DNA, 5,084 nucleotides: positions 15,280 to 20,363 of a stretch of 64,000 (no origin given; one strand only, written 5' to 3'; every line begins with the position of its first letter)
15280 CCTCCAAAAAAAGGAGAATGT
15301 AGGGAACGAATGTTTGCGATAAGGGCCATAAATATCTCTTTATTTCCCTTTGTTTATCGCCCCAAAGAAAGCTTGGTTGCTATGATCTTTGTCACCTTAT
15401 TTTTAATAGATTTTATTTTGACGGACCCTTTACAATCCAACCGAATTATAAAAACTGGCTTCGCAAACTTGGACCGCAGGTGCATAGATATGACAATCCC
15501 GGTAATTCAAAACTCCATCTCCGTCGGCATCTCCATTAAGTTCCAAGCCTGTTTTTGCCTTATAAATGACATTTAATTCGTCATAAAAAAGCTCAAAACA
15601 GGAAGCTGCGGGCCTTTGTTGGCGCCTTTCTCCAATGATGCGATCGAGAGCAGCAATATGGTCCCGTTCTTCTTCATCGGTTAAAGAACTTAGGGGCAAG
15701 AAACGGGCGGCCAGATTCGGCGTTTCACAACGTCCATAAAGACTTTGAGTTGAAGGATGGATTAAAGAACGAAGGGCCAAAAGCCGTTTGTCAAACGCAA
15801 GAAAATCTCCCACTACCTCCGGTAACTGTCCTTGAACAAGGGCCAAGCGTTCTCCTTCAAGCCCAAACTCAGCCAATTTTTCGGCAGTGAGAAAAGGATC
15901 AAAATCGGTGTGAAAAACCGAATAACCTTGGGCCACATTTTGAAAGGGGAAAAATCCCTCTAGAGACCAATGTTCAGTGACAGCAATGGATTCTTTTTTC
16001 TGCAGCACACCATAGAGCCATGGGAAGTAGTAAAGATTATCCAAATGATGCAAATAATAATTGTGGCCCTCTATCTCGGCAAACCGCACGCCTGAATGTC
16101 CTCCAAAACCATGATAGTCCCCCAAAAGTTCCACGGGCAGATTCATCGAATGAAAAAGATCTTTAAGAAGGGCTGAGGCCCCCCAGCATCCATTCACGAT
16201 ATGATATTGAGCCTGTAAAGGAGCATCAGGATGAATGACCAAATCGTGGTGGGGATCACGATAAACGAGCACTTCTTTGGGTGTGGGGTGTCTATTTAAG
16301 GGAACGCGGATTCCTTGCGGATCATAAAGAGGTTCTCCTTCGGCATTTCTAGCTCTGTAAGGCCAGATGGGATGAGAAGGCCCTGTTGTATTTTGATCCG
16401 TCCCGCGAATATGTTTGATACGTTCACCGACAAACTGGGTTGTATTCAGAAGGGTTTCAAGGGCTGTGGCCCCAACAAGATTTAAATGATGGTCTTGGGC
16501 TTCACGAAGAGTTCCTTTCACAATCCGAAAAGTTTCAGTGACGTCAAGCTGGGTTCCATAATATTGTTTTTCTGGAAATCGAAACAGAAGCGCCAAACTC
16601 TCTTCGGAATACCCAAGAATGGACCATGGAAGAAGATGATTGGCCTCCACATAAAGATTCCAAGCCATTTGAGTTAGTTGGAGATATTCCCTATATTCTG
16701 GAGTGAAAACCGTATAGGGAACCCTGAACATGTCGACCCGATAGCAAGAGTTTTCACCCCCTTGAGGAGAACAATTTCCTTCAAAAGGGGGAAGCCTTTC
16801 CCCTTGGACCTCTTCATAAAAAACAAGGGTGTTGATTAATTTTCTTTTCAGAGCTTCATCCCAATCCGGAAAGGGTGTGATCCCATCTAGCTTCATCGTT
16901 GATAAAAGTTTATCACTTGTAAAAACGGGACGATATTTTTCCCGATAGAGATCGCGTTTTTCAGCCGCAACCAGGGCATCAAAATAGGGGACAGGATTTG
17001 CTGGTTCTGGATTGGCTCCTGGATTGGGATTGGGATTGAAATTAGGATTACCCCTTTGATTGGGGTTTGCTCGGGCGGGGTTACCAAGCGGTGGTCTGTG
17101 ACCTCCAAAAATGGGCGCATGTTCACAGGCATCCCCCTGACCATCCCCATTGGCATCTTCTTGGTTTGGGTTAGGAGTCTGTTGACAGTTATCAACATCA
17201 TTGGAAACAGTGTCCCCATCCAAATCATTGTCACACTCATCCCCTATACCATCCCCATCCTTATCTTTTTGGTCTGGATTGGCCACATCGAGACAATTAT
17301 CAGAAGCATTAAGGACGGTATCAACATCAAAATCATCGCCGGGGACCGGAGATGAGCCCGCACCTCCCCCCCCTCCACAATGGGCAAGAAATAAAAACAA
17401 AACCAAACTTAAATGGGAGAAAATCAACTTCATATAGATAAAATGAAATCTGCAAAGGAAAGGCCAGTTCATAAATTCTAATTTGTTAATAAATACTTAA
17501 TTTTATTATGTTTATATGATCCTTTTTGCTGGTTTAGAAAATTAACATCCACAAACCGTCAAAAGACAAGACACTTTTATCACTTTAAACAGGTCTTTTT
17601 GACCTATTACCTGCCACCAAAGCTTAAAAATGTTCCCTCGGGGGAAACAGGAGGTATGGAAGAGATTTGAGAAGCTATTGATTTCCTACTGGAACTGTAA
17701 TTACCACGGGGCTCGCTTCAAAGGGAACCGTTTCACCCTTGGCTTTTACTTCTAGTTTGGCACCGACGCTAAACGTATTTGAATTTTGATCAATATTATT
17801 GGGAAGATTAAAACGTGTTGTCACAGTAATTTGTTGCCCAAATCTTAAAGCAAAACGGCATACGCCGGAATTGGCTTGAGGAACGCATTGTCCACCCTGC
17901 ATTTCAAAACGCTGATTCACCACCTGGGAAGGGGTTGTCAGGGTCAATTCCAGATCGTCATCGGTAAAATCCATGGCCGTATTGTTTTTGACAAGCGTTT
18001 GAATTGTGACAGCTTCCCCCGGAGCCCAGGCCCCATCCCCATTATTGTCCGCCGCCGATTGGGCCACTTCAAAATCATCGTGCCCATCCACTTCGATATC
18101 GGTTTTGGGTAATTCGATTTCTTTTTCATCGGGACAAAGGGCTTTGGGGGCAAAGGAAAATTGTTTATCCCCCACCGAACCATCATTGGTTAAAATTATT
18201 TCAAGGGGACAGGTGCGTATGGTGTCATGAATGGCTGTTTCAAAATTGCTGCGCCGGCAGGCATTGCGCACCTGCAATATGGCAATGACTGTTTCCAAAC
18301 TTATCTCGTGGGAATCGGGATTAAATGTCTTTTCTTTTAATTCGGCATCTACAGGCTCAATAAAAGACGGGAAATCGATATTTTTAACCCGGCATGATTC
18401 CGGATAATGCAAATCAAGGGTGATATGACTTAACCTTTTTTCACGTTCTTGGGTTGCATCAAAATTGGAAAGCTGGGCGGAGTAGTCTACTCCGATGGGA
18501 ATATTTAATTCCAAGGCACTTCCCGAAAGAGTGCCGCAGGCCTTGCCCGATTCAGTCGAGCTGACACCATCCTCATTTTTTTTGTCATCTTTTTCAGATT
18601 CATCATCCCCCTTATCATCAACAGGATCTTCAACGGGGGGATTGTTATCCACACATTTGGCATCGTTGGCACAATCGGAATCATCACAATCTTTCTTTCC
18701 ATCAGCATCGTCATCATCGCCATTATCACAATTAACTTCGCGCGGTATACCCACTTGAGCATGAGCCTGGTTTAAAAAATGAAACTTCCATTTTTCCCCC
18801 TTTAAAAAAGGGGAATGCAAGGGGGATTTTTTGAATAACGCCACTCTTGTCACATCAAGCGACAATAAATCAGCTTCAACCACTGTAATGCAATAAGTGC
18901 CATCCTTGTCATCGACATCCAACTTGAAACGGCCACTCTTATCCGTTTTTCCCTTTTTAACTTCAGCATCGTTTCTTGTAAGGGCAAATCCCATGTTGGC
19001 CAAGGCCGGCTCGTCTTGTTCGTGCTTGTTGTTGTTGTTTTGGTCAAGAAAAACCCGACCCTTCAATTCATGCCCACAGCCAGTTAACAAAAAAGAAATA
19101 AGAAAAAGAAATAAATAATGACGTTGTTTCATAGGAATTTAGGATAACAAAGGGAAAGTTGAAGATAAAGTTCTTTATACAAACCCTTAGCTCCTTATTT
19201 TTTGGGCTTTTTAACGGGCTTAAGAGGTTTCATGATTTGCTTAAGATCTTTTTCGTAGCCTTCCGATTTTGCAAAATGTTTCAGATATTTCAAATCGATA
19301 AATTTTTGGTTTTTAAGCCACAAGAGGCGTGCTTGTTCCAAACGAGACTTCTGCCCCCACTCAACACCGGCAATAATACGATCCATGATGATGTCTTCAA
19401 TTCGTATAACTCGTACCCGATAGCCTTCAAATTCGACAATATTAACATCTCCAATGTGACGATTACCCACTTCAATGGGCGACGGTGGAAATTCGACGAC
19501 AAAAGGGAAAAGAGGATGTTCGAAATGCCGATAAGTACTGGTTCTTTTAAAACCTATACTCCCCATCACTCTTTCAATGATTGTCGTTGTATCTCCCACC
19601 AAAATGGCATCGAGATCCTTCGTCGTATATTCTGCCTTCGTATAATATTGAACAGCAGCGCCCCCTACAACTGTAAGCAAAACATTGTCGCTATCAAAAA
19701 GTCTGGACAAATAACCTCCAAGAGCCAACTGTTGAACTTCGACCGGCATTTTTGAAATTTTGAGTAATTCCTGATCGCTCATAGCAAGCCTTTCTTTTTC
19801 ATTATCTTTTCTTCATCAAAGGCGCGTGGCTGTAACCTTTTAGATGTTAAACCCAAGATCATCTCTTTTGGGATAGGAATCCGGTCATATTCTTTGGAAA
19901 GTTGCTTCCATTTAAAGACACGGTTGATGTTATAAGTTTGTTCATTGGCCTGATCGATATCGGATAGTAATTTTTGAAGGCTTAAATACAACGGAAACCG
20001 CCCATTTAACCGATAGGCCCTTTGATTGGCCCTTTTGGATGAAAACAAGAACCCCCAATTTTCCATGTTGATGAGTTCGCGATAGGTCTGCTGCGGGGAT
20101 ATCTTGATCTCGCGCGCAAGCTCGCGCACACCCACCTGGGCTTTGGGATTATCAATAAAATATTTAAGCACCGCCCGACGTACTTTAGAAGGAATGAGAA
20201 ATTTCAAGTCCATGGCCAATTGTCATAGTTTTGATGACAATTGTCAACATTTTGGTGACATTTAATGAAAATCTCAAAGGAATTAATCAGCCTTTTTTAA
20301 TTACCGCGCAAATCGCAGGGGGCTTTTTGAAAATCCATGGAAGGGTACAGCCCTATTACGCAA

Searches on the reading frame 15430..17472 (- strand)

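Call 10: search_protein_families(library=pfam, proteins=[window:15430-17472:-], max_evalue=0.001)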
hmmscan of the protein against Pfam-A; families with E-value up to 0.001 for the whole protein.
window:15430-17472:- (680 aa): 1 family
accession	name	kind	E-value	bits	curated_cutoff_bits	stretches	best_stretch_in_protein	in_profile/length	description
PF02412.23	TSP_3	-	2.4e-16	59.5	25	1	69-104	1-36/36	Thrombospondin type 3 repeat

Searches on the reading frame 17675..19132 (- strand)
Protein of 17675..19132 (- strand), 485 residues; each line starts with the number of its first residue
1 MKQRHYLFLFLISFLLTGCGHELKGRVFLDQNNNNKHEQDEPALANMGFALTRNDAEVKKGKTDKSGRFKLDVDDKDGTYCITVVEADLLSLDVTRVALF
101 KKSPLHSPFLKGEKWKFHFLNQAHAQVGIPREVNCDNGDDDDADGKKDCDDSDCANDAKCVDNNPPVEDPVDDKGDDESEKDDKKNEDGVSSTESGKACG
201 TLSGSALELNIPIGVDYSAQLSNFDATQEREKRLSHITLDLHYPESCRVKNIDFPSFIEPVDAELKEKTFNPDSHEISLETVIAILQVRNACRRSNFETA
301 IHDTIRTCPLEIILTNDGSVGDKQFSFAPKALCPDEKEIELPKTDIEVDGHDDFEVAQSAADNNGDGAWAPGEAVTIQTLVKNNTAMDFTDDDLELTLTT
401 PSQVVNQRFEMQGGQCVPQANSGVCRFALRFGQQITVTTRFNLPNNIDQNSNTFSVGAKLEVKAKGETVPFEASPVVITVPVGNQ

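Call 10: search_protein_families(library=pfam, proteins=[window:17675-19132:-], max_evalue=0.001)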
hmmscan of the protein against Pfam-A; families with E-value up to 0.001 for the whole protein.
window:17675-19132:- (485 aa): 1 family
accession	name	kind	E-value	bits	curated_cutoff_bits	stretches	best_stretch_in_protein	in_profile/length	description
PF01835.25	MG2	-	0.00051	20.8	32.8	0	368-413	10-55/96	MG2 domain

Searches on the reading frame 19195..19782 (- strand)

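Call 10: search_protein_families(library=pfam, proteins=[window:19195-19782:-], max_evalue=0.001)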
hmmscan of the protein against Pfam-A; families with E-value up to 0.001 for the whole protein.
window:19195-19782:- (195 aa): 1 family
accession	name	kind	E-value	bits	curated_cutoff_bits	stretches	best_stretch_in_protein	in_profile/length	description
PF09970.15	DUF2204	-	0.00019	21.6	20.3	0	104-185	98-177/181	Nucleotidyl transferase of unknown function (DUF2204)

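Call 77: search_protein_families(library=ncbifam, proteins=[window:19195-19782:-], max_evalue=0.01)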
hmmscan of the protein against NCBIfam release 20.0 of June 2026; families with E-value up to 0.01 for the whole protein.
window:19195-19782:- (195 aa): 0 families

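Call 78: search_protein_families(library=padloc, proteins=[window:19195-19782:-], max_evalue=0.01)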
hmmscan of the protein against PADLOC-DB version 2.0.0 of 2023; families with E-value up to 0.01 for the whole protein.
window:19195-19782:- (195 aa): 1 family
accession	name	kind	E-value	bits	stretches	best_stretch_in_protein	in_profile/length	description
PDLC02314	AbiEii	-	0.0026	15.1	1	16-62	32-79/290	AbiEii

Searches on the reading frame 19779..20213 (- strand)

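Call 77: search_protein_families(library=ncbifam, proteins=[window:19779-20213:-], max_evalue=0.01)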
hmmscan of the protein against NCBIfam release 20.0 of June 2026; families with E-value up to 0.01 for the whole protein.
window:19779-20213:- (144 aa): 1 family
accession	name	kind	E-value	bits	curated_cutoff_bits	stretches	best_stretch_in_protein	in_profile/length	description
NF033788.1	HTH_metalloreg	subfamily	0.0043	16.8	55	1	11-70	12-69/77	metalloregulator ArsR/SmtB family transcription factor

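Call 78: search_protein_families(library=padloc, proteins=[window:19779-20213:-], max_evalue=0.01)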
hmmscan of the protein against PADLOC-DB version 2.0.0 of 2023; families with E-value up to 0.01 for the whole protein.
window:19779-20213:- (144 aa): 3 families
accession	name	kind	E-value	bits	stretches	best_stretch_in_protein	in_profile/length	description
PDLC04368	PDC-M05A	-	3.8e-11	41.2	1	6-84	9-87/201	-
PDLC01434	CasR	-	0.0015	16.4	1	14-61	132-176/191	"CAS-I,CAS-II,CAS-III,CAS-IV,CAS-V,CAS-VI; associated_signaling"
PDLC01268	CasR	-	0.003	15.5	1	12-61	126-171/179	"CAS-I,CAS-II,CAS-III,CAS-IV,CAS-V,CAS-VI; associated_signaling"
